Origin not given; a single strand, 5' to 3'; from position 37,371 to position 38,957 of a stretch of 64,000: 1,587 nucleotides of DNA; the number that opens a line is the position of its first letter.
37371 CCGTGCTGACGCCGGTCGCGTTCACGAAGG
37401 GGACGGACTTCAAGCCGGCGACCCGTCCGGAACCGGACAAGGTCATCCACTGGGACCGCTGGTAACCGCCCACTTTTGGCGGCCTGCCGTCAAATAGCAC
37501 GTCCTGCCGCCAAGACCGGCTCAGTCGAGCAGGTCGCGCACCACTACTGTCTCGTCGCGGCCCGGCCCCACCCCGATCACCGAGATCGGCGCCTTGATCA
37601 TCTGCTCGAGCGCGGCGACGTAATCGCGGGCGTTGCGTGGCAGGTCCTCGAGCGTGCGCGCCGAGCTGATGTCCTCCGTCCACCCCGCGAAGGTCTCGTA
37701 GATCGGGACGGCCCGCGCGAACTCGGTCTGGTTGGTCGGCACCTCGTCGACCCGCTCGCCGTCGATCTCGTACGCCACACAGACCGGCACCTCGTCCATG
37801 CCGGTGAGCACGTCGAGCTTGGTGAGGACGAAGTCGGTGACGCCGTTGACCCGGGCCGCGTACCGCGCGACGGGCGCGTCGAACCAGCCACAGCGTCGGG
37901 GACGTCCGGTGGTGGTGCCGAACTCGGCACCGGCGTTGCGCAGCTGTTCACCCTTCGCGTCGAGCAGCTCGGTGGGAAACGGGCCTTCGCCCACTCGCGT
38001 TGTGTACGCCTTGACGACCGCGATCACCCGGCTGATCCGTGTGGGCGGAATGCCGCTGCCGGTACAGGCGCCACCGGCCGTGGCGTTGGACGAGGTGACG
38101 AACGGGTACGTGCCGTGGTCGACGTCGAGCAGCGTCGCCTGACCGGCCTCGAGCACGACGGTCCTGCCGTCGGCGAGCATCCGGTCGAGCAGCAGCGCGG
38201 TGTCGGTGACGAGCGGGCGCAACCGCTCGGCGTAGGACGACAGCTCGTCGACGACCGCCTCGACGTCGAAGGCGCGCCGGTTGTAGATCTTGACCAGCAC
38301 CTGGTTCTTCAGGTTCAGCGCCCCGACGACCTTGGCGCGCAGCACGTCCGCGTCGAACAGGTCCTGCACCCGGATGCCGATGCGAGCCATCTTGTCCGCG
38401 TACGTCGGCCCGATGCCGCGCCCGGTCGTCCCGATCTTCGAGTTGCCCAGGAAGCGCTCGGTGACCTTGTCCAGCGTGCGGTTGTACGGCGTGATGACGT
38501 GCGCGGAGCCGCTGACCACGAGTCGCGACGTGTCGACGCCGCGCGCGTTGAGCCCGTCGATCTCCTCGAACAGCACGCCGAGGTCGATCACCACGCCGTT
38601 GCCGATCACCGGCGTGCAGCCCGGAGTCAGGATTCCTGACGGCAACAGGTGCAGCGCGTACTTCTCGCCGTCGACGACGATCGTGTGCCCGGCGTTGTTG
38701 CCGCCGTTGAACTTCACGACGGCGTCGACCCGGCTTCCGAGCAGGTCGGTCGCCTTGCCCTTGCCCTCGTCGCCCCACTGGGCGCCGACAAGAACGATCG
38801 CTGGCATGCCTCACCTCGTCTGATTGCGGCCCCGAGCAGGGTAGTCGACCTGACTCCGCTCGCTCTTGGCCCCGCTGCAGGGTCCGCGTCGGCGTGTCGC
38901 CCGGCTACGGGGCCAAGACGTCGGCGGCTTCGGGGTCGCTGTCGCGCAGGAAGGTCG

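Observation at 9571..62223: Window-wide pattern: nine palindromic elements of three unrelated families, all within about 45 nt of a stop codon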

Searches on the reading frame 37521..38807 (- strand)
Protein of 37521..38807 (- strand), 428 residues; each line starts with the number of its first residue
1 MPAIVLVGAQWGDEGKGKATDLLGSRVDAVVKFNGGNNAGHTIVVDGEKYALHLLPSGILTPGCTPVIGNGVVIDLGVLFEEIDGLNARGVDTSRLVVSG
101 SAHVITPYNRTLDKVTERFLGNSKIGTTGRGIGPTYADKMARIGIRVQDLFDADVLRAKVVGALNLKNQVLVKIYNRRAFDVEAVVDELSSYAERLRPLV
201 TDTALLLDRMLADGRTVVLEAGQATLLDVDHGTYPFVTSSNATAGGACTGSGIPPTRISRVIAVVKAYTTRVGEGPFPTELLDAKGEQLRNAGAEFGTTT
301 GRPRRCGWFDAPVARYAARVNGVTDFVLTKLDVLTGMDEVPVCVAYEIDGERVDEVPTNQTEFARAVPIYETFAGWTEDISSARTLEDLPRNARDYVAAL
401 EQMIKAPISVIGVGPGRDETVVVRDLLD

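Call 11: find_encoding_contigs(protein=window:37521-38807:-, flank=10000, max_places=6)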
Protein window:37521-38807:- (428 aa): 6 contigs read that carry it; 2 places shown.
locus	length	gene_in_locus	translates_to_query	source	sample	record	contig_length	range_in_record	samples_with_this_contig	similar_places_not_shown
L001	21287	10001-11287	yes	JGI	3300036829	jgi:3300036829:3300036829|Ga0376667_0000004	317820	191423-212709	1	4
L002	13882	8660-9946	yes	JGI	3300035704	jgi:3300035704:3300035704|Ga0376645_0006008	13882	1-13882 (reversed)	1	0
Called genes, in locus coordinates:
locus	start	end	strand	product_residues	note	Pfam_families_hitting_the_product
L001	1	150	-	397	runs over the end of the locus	PF13191:AAA_16, PF13401:AAA_22 (faint)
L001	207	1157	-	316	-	PF03372:Exo_endo_phos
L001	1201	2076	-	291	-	PF00557:Peptidase_M24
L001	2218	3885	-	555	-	PF00753:Lactamase_B, PF12706:Lactamase_B_2, PF22505:RNase_J_b_CASP, PF07521:RMMBL, PF17770:RNase_J_C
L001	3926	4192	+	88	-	-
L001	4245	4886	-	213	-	PF09335:VTT_dom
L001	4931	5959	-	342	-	PF01370:Epimerase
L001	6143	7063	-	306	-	PF04542:Sigma70_r2, PF04539:Sigma70_r3 (weak), PF08281:Sigma70_r4_2 (weak), PF04545:Sigma70_r4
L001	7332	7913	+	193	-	PF05130:FlgN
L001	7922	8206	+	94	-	-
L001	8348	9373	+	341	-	PF01116:F_bP_aldolase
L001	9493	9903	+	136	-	PF11349:DUF3151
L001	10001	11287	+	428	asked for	PF00709:Adenylsucc_synt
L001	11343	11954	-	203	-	PF00881:Nitroreductase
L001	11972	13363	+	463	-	PF13360:PQQ_2 (faint)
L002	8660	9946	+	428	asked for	PF00709:Adenylsucc_synt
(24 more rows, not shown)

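Call 25: find_homologous_proteins(query=window:37521-38807:-, max_evalue=1e-100)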
Query window:37521-38807:- (428 aa): 8000 proteins with E <= 1e-100 among 8000 candidates; the best 120 are listed.
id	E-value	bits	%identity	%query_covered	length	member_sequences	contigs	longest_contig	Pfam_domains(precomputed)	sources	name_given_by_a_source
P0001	4.3e-271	917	97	100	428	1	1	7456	PF00709.28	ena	-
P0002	1.4e-270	915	96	100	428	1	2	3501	PF00709.28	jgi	jgi:adenylosuccinate synthase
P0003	4.5e-270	914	96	100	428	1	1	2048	PF00709.28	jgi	jgi:adenylosuccinate synthase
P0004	4.9e-270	914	95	100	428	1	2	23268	PF00709.28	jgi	jgi:adenylosuccinate synthase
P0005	2.7e-269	911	95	100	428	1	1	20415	PF00709.28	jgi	jgi:adenylosuccinate synthase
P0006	5.2e-269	910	96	100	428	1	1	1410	PF00709.28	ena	-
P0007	5.4e-268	907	96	100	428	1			PF00709.28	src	-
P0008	4.4e-267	904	95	100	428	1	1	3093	PF00709.28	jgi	jgi:adenylosuccinate synthase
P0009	4.7e-266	901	93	100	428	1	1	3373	PF00709.28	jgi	jgi:adenylosuccinate synthase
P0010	6.3e-266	900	94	100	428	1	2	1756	PF00709.28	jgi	-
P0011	7.3e-266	900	94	100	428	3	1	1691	PF00709.28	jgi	jgi:adenylosuccinate synthase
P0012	4.8e-265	897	93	100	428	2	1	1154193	PF00709.28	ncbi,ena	-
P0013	9.6e-265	896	93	100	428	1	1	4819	PF00709.28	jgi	jgi:adenylosuccinate synthase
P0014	1.7e-264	895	93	100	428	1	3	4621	PF00709.28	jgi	jgi:adenylosuccinate synthase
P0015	2.3e-264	895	93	100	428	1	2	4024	PF00709.28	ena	-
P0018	1.1e-261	886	92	100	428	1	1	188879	PF00709.28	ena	-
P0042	7.7e-252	854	89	100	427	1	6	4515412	PF00709.28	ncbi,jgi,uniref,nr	ncbi:adenylosuccinate synthase [Jatrophihabitans cynanchi]|jgi:adenylosuccinate synthase|uniref:Aden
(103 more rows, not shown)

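Call 26: find_encoding_contigs(protein=P0012, flank=10000, max_places=1)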
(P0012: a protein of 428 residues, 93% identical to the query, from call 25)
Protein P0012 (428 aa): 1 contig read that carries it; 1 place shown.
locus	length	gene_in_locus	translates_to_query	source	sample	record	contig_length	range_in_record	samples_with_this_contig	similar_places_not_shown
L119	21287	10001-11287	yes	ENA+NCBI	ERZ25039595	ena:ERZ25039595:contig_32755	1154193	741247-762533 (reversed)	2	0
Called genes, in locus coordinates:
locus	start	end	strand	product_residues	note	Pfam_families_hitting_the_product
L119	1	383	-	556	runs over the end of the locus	PF00753:Lactamase_B, PF12706:Lactamase_B_2, PF22505:RNase_J_b_CASP, PF07521:RMMBL, PF17770:RNase_J_C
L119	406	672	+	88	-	-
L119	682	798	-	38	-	-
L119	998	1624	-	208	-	PF09335:VTT_dom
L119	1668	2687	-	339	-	PF01370:Epimerase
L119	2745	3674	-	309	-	PF04542:Sigma70_r2 (weak), PF04539:Sigma70_r3 (weak), PF08281:Sigma70_r4_2 (faint), PF04545:Sigma70_r4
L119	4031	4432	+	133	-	PF05130:FlgN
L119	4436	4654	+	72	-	-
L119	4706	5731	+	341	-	PF01116:F_bP_aldolase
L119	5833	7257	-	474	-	PF07690:MFS_1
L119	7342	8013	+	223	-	PF00440:TetR_N, PF02909:TetR_C_1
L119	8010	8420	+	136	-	PF11349:DUF3151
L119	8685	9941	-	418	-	PF00501:AMP-binding, PF13193:AMP-binding_C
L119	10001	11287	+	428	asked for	PF00709:Adenylsucc_synt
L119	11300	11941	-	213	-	PF00881:Nitroreductase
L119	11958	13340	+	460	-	-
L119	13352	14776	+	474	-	PF13360:PQQ_2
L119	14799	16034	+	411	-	PF02844:GARS_N, PF01071:GARS_A, PF02222:ATP-grasp (weak), PF02843:GARS_C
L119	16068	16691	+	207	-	-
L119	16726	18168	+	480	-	PF00206:Lyase_1, PF10397:ADSL_C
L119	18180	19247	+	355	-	-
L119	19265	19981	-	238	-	PF08021:FAD_binding_9, PF04954:SIP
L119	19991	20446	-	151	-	PF00583:Acetyltransf_1, PF13673:Acetyltransf_10, PF13508:Acetyltransf_7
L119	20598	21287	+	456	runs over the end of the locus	PF03315:SDH_beta, PF03313:SDH_alpha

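Call 27: find_encoding_contigs(protein=P0004, flank=10000, max_places=1)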
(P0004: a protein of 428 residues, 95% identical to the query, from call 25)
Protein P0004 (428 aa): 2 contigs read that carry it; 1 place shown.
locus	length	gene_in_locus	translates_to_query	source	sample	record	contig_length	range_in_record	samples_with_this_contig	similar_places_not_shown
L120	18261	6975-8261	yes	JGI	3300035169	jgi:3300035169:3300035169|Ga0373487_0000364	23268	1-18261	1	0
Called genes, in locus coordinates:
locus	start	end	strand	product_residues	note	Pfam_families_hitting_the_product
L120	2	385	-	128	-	?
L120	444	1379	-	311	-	PF04542:Sigma70_r2 (weak), PF04539:Sigma70_r3 (weak), PF08281:Sigma70_r4_2 (weak), PF04545:Sigma70_r4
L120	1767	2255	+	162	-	PF05130:FlgN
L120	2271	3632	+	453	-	PF22638:FlgK_D1, PF06429:Flg_bbr_C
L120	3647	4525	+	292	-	PF00669:Flagellin_N, PF00700:Flagellin_C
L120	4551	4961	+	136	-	PF02623:FliW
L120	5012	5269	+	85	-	PF02599:CsrA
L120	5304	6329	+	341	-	PF01116:F_bP_aldolase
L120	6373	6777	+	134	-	PF11349:DUF3151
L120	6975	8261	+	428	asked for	PF00709:Adenylsucc_synt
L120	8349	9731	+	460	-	PF13360:PQQ_2 (faint)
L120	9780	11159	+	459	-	PF13360:PQQ_2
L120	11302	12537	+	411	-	PF02844:GARS_N, PF01071:GARS_A, PF02843:GARS_C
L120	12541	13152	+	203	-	-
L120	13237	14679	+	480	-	PF00206:Lyase_1, PF10397:ADSL_C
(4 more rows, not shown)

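Call 28: find_encoding_contigs(protein=P0042, flank=10000, max_places=1)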
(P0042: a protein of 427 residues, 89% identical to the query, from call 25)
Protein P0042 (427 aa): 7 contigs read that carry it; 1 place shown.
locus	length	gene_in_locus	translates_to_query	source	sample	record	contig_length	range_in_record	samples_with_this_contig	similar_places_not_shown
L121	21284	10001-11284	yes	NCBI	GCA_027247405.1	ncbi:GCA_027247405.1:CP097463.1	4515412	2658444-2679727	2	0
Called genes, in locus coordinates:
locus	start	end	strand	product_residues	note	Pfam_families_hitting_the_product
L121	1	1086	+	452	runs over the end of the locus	PF22638:FlgK_D1, PF06429:Flg_bbr_C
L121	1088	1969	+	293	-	PF00669:Flagellin_N, PF00700:Flagellin_C (weak)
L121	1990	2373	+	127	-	PF02623:FliW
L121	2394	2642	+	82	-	PF02599:CsrA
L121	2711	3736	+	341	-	PF01116:F_bP_aldolase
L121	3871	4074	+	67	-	-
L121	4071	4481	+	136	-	PF11349:DUF3151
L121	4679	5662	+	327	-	-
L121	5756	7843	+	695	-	PF07730:HisKA_3, PF13581:HATPase_c_2 (weak), PF02518:HATPase_c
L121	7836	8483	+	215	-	PF00072:Response_reg, PF00196:GerE, PF04545:Sigma70_r4 (weak)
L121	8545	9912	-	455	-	PF00291:PALP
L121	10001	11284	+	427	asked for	PF00709:Adenylsucc_synt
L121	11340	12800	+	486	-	-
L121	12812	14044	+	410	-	PF02844:GARS_N, PF01071:GARS_A, PF02843:GARS_C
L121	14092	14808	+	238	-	-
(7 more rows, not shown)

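Call 29: find_encoding_contigs(protein=P0018, flank=10000, max_places=1)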
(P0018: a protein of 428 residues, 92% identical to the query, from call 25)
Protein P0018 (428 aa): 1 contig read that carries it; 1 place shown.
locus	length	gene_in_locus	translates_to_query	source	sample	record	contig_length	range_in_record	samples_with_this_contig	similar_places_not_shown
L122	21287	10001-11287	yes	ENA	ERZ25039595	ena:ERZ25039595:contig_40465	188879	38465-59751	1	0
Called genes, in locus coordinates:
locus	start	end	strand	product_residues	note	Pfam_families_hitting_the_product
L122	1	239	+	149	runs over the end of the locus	PF02623:FliW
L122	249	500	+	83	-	PF02599:CsrA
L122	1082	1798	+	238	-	PF01116:F_bP_aldolase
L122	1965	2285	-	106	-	-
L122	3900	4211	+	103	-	PF11349:DUF3151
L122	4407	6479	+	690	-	PF07730:HisKA_3, PF02518:HATPase_c (weak)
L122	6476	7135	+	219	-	PF00072:Response_reg, PF00196:GerE, PF08281:Sigma70_r4_2 (weak)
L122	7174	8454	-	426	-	PF00501:AMP-binding, PF13193:AMP-binding_C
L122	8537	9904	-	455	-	PF00291:PALP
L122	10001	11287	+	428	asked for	PF00709:Adenylsucc_synt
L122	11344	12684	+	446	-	PF13570:Beta-prop_ACSF4 (faint), PF13360:PQQ_2 (weak)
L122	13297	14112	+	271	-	-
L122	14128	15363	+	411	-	PF02844:GARS_N, PF01071:GARS_A, PF02843:GARS_C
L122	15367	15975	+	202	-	-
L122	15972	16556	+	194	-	-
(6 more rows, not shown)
